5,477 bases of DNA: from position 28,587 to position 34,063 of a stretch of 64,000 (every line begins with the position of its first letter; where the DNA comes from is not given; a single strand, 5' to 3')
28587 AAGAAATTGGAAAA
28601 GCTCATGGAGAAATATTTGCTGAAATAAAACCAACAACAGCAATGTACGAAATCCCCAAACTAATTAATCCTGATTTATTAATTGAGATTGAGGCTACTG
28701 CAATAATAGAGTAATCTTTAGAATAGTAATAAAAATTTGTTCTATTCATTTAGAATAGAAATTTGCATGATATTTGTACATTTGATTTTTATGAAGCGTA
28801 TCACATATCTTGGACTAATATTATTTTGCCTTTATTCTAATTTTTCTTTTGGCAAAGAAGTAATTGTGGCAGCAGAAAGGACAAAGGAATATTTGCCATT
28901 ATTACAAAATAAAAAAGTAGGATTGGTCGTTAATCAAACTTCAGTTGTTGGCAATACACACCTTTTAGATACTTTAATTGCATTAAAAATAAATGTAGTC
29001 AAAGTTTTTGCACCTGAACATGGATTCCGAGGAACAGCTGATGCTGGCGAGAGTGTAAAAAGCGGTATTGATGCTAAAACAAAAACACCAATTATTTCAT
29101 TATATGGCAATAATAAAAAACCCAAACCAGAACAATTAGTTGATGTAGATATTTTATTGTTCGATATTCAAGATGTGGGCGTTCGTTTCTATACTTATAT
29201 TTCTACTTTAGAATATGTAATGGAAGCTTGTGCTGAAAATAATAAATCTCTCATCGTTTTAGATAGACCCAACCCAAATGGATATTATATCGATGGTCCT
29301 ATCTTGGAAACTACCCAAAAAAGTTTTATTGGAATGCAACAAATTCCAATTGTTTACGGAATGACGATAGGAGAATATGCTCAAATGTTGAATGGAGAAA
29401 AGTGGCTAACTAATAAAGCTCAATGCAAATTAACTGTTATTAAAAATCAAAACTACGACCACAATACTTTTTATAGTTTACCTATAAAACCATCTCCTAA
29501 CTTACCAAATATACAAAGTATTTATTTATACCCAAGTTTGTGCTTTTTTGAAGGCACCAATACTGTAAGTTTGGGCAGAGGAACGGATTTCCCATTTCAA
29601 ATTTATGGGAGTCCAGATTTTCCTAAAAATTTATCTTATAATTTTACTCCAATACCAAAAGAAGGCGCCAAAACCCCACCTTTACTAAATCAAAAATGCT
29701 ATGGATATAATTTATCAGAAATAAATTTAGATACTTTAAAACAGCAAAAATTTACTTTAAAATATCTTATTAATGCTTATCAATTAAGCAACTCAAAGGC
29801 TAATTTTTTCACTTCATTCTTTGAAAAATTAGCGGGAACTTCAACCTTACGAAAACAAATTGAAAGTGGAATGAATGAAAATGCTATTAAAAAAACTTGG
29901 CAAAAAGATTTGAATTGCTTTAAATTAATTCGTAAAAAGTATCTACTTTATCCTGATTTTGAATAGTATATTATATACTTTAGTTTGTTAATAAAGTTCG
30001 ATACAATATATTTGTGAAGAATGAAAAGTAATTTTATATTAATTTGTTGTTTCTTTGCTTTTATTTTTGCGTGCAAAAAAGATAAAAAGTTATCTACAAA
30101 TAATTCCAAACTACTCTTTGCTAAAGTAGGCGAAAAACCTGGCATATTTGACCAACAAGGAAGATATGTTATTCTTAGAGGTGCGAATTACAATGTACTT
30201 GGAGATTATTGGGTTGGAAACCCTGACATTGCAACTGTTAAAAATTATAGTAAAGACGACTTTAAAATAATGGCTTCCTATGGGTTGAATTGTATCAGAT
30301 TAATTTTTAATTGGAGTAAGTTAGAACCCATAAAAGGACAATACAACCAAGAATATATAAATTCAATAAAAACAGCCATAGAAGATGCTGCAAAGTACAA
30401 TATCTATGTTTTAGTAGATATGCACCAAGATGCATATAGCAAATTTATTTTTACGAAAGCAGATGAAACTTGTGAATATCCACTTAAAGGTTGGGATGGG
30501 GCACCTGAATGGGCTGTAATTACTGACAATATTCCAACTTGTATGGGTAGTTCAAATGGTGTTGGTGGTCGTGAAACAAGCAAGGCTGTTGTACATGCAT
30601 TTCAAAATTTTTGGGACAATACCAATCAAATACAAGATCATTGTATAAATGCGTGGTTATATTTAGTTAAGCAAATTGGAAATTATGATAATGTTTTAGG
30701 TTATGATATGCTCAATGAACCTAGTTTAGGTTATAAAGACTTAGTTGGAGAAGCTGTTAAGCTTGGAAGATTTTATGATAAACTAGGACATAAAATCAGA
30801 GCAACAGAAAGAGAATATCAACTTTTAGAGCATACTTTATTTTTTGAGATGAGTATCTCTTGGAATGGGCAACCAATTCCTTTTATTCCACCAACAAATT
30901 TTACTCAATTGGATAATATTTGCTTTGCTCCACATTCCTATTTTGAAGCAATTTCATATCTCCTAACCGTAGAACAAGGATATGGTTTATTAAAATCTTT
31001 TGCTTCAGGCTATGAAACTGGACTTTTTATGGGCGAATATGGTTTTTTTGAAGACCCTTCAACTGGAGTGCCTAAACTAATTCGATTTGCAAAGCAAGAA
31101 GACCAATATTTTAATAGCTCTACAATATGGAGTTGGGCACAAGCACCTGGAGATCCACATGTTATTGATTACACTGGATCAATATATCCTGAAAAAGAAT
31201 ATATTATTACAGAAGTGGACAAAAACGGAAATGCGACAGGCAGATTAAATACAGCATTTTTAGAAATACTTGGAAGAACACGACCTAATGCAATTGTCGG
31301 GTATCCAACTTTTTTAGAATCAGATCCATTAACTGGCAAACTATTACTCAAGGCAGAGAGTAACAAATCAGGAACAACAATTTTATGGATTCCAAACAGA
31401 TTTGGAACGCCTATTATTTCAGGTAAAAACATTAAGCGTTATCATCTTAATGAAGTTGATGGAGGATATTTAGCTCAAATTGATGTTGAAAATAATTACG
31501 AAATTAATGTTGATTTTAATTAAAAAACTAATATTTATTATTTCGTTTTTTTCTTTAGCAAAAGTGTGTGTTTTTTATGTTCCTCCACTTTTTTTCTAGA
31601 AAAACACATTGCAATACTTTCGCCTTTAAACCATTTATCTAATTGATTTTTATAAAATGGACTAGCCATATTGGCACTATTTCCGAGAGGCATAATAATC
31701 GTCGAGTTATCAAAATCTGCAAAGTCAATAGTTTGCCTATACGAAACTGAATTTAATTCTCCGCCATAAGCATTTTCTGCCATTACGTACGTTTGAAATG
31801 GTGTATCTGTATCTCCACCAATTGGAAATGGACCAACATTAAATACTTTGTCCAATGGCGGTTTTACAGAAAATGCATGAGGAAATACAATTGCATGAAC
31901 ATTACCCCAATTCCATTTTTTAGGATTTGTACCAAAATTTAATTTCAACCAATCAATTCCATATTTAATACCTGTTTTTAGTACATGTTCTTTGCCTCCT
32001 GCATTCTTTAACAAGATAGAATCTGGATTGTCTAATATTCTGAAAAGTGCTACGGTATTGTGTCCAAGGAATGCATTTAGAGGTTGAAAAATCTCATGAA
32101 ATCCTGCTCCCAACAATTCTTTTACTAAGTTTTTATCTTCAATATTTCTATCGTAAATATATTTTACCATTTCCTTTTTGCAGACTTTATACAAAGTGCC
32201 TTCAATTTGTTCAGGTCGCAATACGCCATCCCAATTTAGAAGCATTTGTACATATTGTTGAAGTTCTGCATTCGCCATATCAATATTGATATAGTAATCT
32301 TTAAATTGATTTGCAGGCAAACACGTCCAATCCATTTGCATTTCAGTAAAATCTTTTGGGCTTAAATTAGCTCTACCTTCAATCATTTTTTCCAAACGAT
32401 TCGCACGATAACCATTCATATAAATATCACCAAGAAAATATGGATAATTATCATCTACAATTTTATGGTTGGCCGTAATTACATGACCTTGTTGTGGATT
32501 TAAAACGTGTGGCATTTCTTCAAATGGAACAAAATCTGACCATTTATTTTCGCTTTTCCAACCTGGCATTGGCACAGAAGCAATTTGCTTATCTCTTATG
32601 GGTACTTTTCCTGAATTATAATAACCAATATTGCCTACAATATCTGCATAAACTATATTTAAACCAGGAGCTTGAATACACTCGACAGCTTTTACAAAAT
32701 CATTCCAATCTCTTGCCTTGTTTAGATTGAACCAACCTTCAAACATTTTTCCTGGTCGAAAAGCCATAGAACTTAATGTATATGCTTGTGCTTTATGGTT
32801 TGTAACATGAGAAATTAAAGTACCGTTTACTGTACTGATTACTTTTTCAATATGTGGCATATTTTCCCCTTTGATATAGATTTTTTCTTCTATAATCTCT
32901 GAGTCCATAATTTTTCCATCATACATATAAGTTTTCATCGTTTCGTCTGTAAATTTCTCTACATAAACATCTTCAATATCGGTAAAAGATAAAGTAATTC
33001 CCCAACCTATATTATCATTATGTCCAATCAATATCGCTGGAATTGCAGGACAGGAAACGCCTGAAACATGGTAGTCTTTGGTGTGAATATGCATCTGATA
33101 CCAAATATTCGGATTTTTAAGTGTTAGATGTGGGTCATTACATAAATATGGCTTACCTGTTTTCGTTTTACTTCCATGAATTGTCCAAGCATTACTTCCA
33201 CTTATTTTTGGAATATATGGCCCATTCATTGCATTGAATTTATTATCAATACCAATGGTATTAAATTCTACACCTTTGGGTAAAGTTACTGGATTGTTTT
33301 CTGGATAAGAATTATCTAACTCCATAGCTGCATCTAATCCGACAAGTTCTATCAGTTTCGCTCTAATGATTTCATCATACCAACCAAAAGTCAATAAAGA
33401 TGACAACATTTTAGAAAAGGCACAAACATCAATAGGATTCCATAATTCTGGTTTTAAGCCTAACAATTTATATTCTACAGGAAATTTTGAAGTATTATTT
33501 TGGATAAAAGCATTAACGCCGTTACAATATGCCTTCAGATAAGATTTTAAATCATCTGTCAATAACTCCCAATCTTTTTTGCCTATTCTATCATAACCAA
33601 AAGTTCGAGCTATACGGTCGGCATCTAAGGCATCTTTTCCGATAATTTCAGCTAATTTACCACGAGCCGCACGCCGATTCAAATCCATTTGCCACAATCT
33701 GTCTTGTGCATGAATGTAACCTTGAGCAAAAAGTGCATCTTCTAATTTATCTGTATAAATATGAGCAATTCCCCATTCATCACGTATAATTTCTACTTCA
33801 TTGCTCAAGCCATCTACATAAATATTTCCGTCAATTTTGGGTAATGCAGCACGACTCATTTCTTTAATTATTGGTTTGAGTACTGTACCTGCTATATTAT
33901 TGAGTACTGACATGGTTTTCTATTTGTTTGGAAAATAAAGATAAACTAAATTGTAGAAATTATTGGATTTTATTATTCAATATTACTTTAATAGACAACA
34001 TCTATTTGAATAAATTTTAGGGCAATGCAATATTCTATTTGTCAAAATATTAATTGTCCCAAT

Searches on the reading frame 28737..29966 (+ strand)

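Call 74: search_protein_families(library=pfam, proteins=[window:28737-29966:+], max_evalue=0.00001)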
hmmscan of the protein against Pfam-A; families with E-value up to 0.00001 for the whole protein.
window:28737-29966:+ (409 aa): 2 families
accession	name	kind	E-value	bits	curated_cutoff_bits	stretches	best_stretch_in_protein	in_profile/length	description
PF07075.17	NamZ_N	-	2.4e-81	272.5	26.9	1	61-259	1-202/203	Exo-beta-N-acetylmuramidase NamZ, N-terminal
PF20732.2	NamZ_C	-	6.7e-31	108.6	25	1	263-405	1-152/152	Exo-beta-N-acetylmuramidase NamZ, C-terminal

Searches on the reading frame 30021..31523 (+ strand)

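Call 74: search_protein_families(library=pfam, proteins=[window:30021-31523:+], max_evalue=0.00001)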
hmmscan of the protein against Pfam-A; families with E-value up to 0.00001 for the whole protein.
window:30021-31523:+ (500 aa): 1 family
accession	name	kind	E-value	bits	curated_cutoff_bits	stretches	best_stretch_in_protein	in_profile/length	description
PF00150.24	Cellulase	-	4.5e-15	56.3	23.5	1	76-373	22-269/272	Cellulase (glycosyl hydrolase family 5)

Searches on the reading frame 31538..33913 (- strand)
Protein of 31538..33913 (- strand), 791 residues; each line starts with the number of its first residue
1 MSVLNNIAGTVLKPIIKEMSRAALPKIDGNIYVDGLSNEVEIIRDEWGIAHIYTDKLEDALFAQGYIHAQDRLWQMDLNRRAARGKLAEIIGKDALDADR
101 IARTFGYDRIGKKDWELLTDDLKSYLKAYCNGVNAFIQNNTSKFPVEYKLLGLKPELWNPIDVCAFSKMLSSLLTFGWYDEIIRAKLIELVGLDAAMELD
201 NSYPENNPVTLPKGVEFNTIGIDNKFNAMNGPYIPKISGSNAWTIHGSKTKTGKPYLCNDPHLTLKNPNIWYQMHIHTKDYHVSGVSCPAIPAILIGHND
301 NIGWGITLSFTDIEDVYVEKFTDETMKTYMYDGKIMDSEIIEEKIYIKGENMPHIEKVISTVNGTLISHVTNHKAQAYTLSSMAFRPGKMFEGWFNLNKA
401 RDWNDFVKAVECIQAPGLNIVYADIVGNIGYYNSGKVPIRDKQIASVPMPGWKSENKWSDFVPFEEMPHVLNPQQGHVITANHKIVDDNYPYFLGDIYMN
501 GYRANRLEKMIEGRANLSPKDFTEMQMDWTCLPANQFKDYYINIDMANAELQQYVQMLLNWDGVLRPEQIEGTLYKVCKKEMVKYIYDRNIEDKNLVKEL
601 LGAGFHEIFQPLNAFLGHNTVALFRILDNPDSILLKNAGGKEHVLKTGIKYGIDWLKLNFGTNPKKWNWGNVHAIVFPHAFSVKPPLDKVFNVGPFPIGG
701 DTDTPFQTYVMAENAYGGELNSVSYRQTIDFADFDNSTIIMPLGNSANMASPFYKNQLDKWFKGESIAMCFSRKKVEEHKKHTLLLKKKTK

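Call 74: search_protein_families(library=pfam, proteins=[window:31538-33913:-], max_evalue=0.00001)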
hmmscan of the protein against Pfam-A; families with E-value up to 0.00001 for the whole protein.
window:31538-33913:- (791 aa): 1 family
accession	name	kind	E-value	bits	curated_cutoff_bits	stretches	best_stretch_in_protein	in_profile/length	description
PF01804.23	Penicil_amidase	-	6.1e-196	653.9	21.3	1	39-777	1-674/675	Penicillin amidase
